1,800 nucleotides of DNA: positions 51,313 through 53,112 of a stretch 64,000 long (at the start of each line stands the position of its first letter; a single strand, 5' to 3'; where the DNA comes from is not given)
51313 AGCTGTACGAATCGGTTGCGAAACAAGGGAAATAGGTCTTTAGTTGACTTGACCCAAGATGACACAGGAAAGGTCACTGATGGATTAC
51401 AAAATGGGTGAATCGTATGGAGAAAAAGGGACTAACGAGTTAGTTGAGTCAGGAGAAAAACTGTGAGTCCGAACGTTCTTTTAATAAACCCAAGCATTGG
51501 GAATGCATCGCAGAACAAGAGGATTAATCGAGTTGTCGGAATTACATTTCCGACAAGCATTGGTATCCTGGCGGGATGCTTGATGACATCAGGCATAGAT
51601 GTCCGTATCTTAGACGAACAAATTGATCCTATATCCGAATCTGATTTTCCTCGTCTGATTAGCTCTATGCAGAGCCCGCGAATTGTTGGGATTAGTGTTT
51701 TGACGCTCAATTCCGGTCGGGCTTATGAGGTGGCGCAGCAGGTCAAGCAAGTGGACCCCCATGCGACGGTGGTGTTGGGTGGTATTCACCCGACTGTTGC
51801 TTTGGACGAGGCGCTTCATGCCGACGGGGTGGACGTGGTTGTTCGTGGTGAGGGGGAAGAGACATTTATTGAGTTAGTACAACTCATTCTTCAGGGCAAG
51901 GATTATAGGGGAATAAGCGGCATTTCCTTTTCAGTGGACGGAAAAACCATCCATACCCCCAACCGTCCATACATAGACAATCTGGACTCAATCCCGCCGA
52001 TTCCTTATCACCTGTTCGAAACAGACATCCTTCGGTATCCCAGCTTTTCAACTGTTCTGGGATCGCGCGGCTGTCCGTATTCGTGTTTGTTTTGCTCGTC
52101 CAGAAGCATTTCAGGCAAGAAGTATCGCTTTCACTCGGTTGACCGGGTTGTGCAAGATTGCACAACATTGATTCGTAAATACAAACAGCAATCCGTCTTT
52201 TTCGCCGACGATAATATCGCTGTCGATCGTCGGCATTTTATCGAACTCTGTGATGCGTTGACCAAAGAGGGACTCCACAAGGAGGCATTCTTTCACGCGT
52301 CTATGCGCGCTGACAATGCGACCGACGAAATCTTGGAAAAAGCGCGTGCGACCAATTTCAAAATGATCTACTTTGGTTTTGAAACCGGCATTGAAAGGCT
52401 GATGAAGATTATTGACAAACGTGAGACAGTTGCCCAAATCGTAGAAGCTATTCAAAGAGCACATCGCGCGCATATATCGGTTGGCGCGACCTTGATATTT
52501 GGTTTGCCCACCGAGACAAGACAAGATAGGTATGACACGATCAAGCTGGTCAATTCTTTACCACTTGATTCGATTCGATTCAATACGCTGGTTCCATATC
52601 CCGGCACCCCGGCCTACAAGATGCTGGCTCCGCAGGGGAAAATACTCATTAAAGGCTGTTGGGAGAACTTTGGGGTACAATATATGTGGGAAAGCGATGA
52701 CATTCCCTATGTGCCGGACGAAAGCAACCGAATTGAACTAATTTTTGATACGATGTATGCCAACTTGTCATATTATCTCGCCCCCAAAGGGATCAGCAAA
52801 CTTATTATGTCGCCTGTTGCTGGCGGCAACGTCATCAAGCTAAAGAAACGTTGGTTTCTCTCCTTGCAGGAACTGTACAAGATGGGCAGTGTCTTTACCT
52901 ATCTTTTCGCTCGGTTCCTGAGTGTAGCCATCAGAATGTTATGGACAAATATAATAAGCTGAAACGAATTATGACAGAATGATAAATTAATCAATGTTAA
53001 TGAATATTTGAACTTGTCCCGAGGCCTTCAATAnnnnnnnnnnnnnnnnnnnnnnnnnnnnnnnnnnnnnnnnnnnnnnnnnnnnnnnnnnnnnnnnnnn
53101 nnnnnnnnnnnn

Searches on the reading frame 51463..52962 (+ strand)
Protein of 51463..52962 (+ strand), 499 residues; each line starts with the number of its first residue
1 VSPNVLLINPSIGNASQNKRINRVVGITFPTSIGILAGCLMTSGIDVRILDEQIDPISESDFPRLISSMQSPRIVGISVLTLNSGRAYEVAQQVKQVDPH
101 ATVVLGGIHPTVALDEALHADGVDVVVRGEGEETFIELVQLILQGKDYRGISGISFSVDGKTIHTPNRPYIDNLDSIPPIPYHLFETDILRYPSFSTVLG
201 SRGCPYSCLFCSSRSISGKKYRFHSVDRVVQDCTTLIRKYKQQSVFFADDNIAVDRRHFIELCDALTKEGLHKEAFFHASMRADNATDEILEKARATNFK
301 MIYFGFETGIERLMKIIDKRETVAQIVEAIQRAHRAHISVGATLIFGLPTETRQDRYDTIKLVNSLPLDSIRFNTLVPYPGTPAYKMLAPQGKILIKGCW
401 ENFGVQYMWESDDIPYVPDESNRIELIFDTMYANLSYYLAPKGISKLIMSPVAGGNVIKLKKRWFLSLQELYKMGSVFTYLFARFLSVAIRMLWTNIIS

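Call 58: search_protein_families(library=pfam, proteins=[window:51463-52962:+], max_evalue=0.00001)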
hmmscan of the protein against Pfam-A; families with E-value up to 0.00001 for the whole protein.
window:51463-52962:+ (499 aa): 2 families
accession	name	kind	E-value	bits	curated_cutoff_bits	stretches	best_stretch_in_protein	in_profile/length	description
PF02310.24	B12-binding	-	8.8e-22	77.6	32.1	1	23-138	7-120/121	B12 binding domain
PF04055.27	Radical_SAM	-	7e-21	75.5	29.5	1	201-363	4-166/166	Radical SAM superfamily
